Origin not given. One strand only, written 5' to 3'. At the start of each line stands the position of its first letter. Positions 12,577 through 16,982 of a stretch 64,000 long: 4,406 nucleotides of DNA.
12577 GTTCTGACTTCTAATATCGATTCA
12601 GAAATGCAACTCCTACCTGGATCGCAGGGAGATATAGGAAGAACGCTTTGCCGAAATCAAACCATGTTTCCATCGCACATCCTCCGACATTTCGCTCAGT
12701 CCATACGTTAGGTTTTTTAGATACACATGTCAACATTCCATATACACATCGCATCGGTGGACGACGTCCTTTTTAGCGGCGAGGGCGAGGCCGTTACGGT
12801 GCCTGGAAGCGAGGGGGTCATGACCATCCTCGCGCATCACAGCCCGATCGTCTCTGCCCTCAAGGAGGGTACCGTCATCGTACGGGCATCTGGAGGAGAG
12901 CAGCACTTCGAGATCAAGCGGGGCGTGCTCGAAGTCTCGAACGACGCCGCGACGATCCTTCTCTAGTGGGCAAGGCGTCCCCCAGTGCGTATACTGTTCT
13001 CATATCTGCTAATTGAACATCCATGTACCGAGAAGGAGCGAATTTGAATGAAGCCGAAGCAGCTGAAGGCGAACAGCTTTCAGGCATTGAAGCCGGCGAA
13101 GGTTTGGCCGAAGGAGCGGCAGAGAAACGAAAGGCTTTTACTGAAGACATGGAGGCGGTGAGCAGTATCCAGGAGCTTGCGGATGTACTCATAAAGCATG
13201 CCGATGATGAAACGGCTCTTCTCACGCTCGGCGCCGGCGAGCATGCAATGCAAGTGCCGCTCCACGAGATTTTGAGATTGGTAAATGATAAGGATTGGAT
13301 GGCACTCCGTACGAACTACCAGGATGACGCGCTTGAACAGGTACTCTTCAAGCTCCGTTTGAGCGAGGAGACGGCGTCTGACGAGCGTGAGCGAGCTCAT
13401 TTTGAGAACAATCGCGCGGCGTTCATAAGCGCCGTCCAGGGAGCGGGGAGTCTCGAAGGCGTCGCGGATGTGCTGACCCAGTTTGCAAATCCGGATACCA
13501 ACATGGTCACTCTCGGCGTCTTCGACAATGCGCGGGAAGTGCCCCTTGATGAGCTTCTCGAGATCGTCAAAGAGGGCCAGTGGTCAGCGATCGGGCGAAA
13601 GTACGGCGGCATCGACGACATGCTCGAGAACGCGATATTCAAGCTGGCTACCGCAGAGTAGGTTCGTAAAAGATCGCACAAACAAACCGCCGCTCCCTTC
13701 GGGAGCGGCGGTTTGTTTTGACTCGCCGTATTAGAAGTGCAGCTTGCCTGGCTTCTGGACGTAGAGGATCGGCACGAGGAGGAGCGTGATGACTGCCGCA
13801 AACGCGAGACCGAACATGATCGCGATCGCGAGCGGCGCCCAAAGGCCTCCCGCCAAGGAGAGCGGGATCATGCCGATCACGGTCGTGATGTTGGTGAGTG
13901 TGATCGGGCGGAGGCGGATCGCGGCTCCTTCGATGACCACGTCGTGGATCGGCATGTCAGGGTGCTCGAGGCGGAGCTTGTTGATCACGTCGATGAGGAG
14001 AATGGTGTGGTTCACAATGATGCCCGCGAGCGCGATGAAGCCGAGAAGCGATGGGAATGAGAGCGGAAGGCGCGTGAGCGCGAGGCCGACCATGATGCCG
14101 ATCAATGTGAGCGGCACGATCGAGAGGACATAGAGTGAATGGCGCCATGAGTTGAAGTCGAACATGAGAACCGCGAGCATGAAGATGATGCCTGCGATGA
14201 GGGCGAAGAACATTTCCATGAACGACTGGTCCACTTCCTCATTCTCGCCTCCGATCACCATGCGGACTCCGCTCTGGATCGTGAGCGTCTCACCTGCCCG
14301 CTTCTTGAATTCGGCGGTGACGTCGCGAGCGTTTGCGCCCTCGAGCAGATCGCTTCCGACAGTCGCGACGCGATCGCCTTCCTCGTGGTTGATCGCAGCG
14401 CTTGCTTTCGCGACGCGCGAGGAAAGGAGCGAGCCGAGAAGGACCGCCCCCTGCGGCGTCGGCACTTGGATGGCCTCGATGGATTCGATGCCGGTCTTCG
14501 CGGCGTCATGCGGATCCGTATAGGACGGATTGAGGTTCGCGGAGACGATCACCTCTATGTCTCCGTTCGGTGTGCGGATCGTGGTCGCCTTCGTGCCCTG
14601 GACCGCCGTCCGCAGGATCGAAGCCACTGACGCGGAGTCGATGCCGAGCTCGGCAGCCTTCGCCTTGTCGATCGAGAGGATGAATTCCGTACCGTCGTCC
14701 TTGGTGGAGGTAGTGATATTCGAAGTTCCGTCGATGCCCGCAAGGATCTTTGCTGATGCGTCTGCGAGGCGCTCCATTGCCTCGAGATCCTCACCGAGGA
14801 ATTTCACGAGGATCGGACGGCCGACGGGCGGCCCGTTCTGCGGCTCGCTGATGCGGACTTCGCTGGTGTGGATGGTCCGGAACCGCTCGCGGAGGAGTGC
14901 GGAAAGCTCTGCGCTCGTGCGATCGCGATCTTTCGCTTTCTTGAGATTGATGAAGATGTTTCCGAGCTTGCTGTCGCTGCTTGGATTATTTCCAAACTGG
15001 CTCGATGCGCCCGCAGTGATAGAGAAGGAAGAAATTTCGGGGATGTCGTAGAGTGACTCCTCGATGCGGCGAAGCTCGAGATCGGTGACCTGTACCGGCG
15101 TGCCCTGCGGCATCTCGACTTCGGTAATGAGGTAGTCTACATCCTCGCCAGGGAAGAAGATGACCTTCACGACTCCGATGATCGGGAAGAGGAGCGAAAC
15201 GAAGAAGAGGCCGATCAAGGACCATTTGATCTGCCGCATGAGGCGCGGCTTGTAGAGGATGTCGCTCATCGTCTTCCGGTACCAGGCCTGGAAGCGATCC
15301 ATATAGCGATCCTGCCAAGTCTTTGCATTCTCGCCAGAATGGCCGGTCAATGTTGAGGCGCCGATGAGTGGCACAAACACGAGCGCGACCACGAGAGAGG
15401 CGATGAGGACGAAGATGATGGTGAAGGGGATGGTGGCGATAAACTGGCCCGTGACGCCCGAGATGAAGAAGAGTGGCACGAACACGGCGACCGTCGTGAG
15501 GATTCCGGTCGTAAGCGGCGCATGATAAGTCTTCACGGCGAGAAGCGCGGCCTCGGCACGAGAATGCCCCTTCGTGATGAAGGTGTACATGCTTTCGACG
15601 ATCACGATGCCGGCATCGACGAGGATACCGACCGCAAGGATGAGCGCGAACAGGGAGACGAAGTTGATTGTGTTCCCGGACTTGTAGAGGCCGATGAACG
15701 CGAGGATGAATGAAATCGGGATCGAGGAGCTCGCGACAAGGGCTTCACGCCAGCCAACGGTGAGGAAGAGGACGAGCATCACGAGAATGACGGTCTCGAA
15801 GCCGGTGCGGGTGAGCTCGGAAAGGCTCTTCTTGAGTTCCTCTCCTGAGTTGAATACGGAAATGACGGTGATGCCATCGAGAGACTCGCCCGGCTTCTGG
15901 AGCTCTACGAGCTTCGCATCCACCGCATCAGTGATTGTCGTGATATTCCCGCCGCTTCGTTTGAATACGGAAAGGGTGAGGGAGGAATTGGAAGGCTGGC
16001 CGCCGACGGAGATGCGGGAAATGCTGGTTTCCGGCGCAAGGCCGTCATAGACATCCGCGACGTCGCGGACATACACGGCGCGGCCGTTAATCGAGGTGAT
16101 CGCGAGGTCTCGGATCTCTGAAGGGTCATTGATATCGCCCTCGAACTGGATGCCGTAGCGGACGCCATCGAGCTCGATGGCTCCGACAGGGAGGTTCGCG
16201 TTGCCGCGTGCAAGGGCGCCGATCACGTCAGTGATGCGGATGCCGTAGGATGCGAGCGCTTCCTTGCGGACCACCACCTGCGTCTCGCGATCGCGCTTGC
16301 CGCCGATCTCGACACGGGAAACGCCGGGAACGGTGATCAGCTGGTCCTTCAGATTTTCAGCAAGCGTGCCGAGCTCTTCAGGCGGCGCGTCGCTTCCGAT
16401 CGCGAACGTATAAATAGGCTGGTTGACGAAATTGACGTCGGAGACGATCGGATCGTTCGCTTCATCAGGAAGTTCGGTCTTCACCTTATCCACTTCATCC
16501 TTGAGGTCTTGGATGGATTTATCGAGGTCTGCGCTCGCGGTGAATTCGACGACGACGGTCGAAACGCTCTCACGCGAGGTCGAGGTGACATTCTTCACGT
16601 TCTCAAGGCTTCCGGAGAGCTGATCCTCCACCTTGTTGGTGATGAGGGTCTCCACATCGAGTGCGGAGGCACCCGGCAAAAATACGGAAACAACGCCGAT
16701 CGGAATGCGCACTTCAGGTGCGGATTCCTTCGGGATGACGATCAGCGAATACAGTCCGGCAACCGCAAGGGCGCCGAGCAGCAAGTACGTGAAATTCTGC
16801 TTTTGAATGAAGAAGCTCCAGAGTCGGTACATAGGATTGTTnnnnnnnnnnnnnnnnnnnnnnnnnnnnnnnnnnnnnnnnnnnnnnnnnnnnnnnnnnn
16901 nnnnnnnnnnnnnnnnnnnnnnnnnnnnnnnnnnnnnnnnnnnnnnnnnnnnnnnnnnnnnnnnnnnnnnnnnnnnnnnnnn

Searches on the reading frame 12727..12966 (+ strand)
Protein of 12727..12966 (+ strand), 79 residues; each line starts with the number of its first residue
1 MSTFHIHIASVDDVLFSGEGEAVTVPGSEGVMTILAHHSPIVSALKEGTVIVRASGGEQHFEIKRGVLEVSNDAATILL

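Call 3: search_protein_families(library=pfam, proteins=[window:12727-12966:+], max_evalue=1)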
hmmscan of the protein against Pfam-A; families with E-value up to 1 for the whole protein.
window:12727-12966:+ (79 aa): 2 families
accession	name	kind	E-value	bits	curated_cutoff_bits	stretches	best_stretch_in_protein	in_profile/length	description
PF02823.21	ATP-synt_DE_N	-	1.1e-18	67.4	27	1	4-78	1-76/80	ATP synthase, Delta/Epsilon chain, beta-sandwich domain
PF20726.3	Nairovirus_Gn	-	0.11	11.9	26.5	1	18-68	94-143/322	Nairovirus, structural glycoprotein Gn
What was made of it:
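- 12727..12966 (+): atpC (epsilon), 79 aa, N-terminal beta-sandwich only. PF02823, E 1.1e-18 (call 3).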

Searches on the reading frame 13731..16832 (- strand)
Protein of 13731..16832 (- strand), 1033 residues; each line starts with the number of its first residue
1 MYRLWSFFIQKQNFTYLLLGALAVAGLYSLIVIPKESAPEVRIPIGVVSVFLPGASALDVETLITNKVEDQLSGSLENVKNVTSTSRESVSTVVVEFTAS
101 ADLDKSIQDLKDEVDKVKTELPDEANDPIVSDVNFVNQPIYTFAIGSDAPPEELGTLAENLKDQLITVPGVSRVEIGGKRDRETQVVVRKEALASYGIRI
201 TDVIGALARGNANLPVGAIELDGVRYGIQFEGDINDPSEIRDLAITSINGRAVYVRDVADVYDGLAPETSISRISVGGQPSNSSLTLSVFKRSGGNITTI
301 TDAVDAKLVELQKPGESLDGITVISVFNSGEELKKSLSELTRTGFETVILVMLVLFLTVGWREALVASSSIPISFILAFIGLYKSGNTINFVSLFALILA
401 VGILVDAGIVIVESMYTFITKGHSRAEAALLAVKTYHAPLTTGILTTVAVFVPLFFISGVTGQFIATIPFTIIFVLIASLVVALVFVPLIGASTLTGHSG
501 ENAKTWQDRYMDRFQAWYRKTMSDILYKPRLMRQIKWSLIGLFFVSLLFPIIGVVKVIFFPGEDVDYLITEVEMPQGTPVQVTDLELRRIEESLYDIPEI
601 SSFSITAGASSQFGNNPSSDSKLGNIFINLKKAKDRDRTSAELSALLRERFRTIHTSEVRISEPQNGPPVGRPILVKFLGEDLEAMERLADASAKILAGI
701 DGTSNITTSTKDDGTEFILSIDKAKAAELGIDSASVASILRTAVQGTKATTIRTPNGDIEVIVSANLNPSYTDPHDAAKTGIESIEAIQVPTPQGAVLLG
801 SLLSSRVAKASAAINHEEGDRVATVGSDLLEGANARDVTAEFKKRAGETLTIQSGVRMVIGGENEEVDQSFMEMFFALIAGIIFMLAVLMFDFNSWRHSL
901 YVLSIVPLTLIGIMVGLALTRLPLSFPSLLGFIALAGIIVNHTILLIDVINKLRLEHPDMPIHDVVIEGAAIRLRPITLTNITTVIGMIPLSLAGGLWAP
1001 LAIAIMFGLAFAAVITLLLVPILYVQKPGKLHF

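Call 29: search_protein_families(library=pfam, proteins=[window:13731-16832:-], max_evalue=0.001)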
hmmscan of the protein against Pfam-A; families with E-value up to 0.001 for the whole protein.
window:13731-16832:- (1033 aa): 2 families
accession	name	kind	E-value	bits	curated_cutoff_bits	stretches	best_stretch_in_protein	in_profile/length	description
PF00873.25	ACR_tran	-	8.1e-179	597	28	1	6-1025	3-1018/1021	AcrB/AcrD/AcrF family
PF02355.23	SecD_SecF_C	-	0.00094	19.1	20.5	1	871-1018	30-177/189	Protein export membrane protein SecD/SecF, C-terminal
